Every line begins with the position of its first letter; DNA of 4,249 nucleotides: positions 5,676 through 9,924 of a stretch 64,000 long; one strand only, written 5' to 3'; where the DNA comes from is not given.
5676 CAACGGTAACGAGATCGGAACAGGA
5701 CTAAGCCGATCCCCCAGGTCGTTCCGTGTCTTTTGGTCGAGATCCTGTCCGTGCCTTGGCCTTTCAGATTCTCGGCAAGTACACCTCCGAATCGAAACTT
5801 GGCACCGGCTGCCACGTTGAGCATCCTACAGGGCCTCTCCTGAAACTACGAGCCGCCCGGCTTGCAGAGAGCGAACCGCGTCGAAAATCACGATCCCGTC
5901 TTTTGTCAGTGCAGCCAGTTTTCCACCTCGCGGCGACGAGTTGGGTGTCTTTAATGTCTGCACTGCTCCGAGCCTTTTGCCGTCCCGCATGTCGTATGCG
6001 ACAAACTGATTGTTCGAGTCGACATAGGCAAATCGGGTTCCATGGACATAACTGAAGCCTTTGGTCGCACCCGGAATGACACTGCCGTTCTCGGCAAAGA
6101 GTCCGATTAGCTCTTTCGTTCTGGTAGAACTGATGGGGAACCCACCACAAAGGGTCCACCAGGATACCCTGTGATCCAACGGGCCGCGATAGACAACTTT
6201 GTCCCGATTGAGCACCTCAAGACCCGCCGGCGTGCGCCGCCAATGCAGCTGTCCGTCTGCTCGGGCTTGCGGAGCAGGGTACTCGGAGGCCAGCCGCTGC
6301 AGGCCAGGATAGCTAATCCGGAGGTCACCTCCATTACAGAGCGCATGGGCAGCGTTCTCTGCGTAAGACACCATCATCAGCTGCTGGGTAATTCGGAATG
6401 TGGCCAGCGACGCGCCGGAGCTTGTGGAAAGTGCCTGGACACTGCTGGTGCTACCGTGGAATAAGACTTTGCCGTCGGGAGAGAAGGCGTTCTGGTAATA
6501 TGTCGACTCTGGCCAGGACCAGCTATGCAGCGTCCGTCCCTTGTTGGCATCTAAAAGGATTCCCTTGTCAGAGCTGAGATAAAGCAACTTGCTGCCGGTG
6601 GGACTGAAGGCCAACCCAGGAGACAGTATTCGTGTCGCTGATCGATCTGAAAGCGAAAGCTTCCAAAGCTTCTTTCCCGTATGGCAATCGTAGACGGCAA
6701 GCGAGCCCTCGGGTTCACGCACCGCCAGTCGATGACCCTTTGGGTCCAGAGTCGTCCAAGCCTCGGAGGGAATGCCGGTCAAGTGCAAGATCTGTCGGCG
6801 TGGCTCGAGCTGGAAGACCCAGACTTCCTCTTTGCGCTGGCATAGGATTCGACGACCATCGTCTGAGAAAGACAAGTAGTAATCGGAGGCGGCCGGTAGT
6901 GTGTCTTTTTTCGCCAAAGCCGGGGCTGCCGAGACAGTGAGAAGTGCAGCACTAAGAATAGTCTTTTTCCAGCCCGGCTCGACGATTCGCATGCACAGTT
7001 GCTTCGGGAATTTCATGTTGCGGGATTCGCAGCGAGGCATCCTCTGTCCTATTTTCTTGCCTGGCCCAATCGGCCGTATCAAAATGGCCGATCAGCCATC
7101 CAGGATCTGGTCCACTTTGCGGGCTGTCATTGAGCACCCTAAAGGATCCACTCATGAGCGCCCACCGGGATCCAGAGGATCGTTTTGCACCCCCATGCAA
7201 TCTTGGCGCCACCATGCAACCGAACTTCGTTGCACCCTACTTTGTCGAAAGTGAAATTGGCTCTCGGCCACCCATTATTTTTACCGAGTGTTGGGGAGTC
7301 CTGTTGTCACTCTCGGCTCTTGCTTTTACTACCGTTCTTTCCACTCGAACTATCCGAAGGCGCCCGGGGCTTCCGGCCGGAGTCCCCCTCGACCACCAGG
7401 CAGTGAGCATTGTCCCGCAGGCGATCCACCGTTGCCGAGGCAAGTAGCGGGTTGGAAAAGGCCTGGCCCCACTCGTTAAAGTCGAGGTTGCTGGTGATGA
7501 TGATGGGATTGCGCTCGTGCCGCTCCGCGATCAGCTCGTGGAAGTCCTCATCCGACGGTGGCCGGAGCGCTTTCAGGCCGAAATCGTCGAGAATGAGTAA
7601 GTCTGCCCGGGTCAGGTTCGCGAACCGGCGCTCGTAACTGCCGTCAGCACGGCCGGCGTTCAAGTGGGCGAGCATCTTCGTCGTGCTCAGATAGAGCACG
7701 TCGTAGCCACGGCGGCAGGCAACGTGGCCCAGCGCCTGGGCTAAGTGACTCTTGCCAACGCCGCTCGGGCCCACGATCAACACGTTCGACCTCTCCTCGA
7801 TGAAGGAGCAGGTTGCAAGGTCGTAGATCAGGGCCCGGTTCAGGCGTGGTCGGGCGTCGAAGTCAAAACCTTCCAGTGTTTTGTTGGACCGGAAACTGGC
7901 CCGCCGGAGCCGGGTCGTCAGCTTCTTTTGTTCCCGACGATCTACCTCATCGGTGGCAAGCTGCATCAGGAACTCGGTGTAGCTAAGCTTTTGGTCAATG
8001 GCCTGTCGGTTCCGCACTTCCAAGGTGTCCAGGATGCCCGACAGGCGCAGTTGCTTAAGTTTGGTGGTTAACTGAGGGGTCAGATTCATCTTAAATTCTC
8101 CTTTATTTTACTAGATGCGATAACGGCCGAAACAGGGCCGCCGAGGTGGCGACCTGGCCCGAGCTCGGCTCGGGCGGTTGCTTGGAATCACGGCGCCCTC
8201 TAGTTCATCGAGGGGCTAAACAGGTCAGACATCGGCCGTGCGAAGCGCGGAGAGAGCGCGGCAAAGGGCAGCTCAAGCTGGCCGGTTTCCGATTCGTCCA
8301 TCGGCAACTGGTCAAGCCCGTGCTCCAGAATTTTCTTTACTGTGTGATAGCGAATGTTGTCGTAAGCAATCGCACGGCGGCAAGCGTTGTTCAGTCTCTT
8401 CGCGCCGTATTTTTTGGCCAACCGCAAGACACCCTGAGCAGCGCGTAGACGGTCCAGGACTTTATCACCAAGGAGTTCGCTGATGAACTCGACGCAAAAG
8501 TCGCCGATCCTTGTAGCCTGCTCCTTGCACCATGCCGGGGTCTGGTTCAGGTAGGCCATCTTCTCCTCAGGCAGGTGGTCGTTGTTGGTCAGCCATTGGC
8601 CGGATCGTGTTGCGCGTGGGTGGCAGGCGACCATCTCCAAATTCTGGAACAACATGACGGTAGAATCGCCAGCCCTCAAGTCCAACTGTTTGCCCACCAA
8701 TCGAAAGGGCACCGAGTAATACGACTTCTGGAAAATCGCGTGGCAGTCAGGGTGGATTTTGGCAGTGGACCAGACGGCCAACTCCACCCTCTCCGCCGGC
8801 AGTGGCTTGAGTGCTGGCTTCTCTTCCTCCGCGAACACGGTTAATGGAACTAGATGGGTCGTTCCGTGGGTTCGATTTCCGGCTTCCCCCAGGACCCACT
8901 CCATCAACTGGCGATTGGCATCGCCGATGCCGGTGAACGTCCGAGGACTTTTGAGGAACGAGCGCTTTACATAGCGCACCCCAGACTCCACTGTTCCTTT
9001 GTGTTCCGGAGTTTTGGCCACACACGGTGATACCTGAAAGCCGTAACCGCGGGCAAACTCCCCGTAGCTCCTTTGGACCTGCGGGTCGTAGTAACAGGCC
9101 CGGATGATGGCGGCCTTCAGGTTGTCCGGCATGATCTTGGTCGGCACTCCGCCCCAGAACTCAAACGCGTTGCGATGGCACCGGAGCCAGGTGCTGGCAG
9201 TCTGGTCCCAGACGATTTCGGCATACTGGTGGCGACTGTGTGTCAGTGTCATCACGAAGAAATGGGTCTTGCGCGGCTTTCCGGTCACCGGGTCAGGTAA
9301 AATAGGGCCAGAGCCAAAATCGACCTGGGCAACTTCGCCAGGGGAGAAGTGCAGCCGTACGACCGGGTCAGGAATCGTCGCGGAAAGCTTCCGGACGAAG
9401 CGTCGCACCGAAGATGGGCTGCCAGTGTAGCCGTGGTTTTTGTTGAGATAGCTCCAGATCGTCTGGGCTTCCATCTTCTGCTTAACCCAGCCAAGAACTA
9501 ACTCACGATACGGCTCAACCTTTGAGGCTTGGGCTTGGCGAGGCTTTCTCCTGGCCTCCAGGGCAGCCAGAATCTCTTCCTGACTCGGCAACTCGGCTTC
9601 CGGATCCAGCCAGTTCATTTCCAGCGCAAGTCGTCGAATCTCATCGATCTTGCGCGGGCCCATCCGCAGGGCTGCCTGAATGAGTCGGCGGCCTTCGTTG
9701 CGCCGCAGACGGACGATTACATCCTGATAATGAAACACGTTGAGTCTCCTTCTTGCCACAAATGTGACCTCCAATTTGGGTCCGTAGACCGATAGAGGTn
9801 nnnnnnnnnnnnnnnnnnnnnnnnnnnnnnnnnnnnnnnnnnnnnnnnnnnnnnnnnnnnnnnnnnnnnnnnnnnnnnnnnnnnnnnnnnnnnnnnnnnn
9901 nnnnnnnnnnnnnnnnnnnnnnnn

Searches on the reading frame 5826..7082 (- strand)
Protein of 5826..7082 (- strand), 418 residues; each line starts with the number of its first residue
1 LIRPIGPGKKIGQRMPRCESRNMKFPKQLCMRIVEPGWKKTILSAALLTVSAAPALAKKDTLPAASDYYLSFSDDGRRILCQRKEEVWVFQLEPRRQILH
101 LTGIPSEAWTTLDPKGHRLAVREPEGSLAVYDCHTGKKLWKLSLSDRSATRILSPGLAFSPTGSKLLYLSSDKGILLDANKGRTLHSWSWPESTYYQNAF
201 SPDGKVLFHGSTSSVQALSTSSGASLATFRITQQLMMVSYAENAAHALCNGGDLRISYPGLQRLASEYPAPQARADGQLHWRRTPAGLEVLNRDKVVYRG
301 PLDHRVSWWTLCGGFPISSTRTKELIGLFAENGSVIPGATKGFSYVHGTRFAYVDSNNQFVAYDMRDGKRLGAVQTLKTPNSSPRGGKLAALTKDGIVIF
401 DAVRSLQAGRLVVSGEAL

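Call 50: search_protein_families(library=pfam, proteins=[window:5826-7082:-], max_evalue=0.001)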
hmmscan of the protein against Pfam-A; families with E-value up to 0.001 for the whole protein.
window:5826-7082:- (418 aa): 4 families
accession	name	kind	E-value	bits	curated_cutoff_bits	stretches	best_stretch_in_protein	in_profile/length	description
PF13360.13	PQQ_2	-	2e-12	47.7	27.6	1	54-225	69-229/233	Outer membrane protein assembly factor BamB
PF25174.1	Beta-prop_THOC3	-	2.7e-08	33.6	305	1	67-240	91-262/272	THOC3 beta-propeller domain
PF12894.13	ANAPC4_WD40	-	3.9e-06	27.5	22.9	0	79-148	19-82/91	Anaphase-promoting complex subunit 4 WD40 domain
PF24814.1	WD40_Prp19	-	0.00048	19.7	320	0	156-244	96-189/281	Prp19 WD40 domain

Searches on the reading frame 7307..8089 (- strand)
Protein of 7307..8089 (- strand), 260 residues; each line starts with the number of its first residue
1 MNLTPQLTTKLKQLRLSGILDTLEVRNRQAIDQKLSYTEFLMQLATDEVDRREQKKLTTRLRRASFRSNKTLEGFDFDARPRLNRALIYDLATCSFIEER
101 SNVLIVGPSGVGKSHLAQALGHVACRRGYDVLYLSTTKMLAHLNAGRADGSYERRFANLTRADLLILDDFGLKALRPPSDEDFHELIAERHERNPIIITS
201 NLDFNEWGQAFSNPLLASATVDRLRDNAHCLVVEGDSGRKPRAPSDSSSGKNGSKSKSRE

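Call 50: search_protein_families(library=pfam, proteins=[window:7307-8089:-], max_evalue=0.001)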
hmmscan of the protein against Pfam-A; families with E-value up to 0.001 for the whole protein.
window:7307-8089:- (260 aa): 5 families
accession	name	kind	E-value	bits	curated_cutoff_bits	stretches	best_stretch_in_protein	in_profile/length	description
PF01695.23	IstB_IS21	-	3.7e-66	223.5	24.1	1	9-240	1-232/238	IstB-like ATP binding protein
PF00308.24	Bac_DnaA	-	1.7e-07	32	23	1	101-200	35-137/162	Bacterial DnaA ATPAse domain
PF20720.3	nSTAND3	-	2e-06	28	27.2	1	96-139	13-56/155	Novel STAND NTPase 3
PF13191.12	AAA_16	-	2.7e-05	25.2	32.6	1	101-189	25-122/167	AAA ATPase domain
PF07728.20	AAA_5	-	0.00036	21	22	0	102-135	1-34/139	AAA domain (dynein-related subfamily)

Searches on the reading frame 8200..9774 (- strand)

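Call 50: search_protein_families(library=pfam, proteins=[window:8200-9774:-], max_evalue=0.001)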
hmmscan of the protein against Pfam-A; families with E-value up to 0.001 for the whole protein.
window:8200-9774:- (524 aa): 2 families
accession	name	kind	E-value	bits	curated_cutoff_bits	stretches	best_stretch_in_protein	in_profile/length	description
PF22483.2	Mu-transpos_C_2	-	3.4e-17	62.4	27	1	325-397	1-73/73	Mu transposase, C-terminal domain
PF00665.32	rve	-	2.9e-10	40.8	32.6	1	145-255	4-101/102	Integrase core domain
